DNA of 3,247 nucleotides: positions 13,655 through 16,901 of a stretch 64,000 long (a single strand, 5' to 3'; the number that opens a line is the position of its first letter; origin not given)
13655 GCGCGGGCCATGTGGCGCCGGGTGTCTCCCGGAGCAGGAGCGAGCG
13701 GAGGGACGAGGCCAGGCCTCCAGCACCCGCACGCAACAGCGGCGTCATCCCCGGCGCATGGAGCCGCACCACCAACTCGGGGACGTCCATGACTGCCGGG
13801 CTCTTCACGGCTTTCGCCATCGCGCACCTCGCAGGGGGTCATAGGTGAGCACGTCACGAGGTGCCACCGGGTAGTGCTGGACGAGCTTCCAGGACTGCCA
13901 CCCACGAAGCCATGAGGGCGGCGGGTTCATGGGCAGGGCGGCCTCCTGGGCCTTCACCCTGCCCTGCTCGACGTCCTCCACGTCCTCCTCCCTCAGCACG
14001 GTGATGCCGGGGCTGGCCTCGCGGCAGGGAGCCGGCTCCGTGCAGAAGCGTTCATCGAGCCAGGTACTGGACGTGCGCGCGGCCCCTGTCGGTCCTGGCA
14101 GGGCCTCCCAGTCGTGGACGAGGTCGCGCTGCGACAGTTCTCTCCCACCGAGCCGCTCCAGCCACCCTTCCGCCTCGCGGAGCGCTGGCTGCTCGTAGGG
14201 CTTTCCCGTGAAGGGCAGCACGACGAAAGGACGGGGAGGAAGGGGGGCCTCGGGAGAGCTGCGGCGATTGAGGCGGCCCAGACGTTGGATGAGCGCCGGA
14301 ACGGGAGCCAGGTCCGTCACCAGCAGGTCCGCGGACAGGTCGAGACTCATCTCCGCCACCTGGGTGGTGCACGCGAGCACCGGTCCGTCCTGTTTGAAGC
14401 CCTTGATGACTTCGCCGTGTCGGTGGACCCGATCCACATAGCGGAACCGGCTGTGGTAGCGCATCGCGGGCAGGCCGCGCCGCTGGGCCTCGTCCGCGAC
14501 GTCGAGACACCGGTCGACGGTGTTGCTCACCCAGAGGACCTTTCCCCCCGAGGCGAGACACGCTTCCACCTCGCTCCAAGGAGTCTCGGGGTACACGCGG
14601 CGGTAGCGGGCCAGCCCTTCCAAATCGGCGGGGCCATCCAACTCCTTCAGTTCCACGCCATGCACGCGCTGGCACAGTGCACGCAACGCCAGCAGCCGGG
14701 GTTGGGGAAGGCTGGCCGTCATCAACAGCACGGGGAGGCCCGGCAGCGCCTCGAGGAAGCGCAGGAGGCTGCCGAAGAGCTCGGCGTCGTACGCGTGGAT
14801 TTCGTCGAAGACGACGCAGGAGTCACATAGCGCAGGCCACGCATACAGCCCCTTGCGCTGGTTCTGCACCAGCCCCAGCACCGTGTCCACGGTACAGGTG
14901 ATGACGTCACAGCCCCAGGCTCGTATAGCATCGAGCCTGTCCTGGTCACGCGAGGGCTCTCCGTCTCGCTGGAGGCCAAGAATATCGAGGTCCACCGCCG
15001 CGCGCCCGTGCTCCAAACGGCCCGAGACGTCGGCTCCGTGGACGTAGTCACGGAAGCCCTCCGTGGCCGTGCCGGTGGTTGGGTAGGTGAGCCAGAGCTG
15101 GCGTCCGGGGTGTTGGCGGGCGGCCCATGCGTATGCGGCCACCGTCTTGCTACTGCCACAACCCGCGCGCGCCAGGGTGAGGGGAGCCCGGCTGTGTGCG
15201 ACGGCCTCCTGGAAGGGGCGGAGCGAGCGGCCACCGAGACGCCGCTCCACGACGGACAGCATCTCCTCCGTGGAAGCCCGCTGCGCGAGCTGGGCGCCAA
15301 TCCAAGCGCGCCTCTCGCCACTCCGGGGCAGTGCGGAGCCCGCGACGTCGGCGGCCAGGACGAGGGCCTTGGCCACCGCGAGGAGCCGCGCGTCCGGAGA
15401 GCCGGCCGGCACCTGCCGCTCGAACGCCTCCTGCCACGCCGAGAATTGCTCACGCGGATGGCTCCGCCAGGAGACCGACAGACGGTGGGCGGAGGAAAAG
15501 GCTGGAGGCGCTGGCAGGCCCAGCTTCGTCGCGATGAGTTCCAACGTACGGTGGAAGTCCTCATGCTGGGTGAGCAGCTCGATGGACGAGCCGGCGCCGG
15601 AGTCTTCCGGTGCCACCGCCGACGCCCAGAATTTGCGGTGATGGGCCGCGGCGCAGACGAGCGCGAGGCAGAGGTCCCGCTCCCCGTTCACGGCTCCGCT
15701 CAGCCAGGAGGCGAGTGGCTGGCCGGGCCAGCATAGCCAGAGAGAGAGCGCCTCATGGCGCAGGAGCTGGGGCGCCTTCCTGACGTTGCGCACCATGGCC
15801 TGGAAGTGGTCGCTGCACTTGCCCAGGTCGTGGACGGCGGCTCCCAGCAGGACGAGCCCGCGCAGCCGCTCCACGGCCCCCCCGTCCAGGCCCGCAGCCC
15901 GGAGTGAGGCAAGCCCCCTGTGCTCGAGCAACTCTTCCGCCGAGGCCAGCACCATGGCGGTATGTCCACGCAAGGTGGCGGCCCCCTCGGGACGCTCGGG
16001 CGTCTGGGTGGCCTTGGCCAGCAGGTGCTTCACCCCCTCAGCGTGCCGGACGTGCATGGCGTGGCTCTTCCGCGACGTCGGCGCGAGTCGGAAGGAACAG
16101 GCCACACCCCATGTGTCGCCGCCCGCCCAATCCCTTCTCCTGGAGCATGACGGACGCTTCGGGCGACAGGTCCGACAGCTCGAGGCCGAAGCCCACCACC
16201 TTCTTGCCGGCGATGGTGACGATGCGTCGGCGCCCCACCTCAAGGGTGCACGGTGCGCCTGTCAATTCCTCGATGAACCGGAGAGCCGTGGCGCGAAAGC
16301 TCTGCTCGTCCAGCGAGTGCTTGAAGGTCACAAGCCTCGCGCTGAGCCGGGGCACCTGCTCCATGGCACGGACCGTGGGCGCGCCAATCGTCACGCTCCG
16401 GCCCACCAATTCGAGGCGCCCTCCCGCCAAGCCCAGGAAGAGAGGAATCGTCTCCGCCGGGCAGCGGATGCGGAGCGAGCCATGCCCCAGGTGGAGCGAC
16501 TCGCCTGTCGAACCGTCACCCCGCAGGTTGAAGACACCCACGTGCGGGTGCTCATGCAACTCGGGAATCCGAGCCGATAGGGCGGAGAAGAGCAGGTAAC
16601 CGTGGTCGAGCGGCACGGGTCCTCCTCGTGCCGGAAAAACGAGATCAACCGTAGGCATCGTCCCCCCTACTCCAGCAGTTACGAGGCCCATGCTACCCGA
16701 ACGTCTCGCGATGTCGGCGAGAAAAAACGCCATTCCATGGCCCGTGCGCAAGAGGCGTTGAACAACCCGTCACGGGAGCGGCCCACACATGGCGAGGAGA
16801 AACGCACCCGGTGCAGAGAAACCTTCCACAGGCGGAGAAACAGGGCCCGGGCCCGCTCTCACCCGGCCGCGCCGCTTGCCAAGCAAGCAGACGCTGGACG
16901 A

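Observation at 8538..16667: Atypical type I cas operon: cas6-cas3(N-terminal HD)-cas8-cas7-cas5-cas4/cas1 fusion-cas2, no cas11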

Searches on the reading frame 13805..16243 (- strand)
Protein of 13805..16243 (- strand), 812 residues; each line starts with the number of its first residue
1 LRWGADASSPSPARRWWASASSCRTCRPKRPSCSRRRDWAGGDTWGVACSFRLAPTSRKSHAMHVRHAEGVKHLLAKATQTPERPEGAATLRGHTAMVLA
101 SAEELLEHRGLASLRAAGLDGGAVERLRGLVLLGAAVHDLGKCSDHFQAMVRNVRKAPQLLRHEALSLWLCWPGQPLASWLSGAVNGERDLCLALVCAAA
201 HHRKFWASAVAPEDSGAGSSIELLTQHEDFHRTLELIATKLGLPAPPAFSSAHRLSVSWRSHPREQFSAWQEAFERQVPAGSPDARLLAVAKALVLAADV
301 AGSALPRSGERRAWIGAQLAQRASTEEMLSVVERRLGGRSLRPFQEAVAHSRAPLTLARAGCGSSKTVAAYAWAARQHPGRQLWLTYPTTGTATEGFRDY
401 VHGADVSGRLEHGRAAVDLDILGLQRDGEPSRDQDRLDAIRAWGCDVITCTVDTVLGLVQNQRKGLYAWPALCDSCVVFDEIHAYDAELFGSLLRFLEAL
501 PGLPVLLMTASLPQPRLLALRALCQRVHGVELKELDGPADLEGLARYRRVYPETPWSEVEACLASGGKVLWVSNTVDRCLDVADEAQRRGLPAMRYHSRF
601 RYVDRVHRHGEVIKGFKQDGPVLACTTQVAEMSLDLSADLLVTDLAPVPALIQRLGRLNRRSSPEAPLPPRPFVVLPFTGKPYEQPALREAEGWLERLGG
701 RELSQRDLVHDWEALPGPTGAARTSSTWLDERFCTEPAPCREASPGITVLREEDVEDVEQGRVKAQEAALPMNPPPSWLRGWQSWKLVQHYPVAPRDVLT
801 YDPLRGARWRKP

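Call 5: search_protein_families(library=ncbifam, proteins=[window:13805-16243:-], max_evalue=0.01)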
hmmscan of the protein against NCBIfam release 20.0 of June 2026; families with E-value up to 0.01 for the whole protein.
window:13805-16243:- (812 aa): 5 families
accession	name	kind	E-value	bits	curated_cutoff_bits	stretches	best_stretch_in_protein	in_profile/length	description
TIGR01587.1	cas3_core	equivalog_domain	3.3e-36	125.2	102.45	1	360-662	6-320/358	CRISPR-associated helicase Cas3'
TIGR02621.3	cas3_GSU0051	exception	2.9e-33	115.7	400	1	474-759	168-448/854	type I-G CRISPR-associated helicase/endonuclease Cas3g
NF007248.0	PRK09694.1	equivalog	9.1e-23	80.2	569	1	563-662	557-663/878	CRISPR-associated helicase/endonuclease Cas3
TIGR01596.1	cas3_HD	equivalog_domain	1.2e-14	54.7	43.45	1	91-304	1-178/178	CRISPR-associated endonuclease Cas3''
TIGR02562.1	cas3_yersinia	equivalog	4.5e-06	24.8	565.95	1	127-170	112-158/1110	type I-F CRISPR-associated helicase Cas3f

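Call 6: search_protein_families(library=pfam, proteins=[window:13805-16243:-], max_evalue=0.01)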
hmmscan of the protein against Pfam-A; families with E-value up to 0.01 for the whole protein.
window:13805-16243:- (812 aa): 4 families
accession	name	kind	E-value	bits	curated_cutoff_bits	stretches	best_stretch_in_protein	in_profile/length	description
PF22590.2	Cas3-like_C_2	-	3.2e-24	85.7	27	1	566-662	2-105/106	CRISPR-associated nuclease/helicase Cas3, C-terminal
PF18019.7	Cas3_HD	-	7.4e-09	36.4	23.1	1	76-258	2-151/207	Cas3, HD domain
PF00270.35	DEAD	-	8.1e-05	22.8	26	1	356-514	17-162/167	DEAD/DEAH box helicase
PF00271.37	Helicase_C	-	0.00011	22.8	23.5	1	564-660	13-108/110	Helicase conserved C-terminal domain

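Call 21: search_protein_families(library=padloc, proteins=[window:13805-16057:-], max_evalue=0.001)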
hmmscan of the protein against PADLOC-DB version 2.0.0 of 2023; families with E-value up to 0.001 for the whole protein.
window:13805-16057:- (750 aa): 29 families (the best 25 are shown)
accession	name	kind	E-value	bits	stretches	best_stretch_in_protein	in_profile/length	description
PDLC02080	Cas3b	-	1.4e-209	696.1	1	11-748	2-709/709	-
PDLC01767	Cas3e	-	3.6e-61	205.5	1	11-638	24-552/680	-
PDLC01762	Cas3b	-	1.3e-59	200.5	1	17-602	7-539/692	-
PDLC01761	Cas3b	-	1.9e-55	186.9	1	10-645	2-581/705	-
PDLC01252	Cas3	-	2.5e-39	133.6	1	294-601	2-290/324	CAS-I; effector_G3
PDLC00938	Cas3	-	7e-37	125.5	1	297-600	5-320/358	CRISPR-associated helicase Cas3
PDLC01757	Cas3b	-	4.1e-35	119.4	1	12-600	4-494/676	-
PDLC01710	Cas3a1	-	6.2e-34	115.5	1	381-600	314-545/745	Cas3_1_CAS-I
PDLC02079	Cas3b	-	1e-30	104.6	2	411-633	333-564/691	-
PDLC01770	Cas3g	-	6.7e-28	95.6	2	495-644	242-385/733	-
PDLC01759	Cas3b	-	1.9e-26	91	2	377-600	318-538/711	-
PDLC01769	Cas3g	-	2.2e-23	80.8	1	472-732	240-473/836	-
PDLC01768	Cas3e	-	1.3e-19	68.3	1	495-599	199-311/533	-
PDLC01765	Cas3c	-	8.2e-18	62.6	1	69-602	46-469/612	-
PDLC01760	Cas3b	-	1.6e-16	57.9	1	382-604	344-561/734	-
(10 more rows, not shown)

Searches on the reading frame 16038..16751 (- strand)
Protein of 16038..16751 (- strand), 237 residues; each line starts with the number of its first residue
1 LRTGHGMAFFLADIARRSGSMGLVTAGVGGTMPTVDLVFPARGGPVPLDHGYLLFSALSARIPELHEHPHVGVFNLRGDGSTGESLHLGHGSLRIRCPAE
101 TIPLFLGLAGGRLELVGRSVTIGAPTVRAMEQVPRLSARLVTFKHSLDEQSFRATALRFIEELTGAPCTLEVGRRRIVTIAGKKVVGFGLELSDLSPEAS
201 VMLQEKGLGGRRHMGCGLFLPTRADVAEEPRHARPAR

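Call 5: search_protein_families(library=ncbifam, proteins=[window:16038-16751:-], max_evalue=0.01)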
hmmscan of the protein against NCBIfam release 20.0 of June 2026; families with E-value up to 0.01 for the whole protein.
window:16038-16751:- (237 aa): 1 family
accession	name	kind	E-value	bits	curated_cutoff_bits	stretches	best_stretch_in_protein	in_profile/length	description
TIGR02807.1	cas6_cmx6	equivalog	6.7e-63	212.2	98.85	1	32-221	1-197/197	type I-MYXAN CRISPR-associated protein Cas6/Cmx6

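Call 6: search_protein_families(library=pfam, proteins=[window:16038-16751:-], max_evalue=0.01)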
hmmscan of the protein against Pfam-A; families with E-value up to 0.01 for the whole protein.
window:16038-16751:- (237 aa): 1 family
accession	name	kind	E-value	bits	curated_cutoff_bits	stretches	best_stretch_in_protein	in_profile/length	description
PF09559.15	Cas6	-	1.1e-51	175.9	26.7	1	35-223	1-190/191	Cas6 Crispr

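Call 21: search_protein_families(library=padloc, proteins=[window:16038-16658:-], max_evalue=0.001)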
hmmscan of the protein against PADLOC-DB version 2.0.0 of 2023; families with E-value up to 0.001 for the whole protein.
window:16038-16658:- (206 aa): 6 families
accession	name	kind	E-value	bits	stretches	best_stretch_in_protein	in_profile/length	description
PDLC01316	Cas6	-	2.3e-64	215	1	4-190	1-185/185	"CAS-I,CAS-II,CAS-III,CAS-IV,CAS-V,CAS-VI; crRNAmaturation"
PDLC00953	Cas6a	-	1.2e-63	212.8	1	1-190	1-197/197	"CRISPR-associated protein Cas6, subtype MYXAN"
PDLC01346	Cas6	-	2.6e-57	192.1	1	4-192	1-190/191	"CAS-I,CAS-II,CAS-III,CAS-IV,CAS-V,CAS-VI; crRNAmaturation"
PDLC01625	Cas6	-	5.8e-55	184.4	1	5-192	1-188/189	"CAS-I,CAS-II,CAS-III,CAS-IV,CAS-V,CAS-VI; crRNAmaturation"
PDLC02102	Cas6b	-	7.9e-48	160.9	1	2-192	2-199/200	-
PDLC02106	Cas6b2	-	1.2e-41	140.9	1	3-191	8-203/203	-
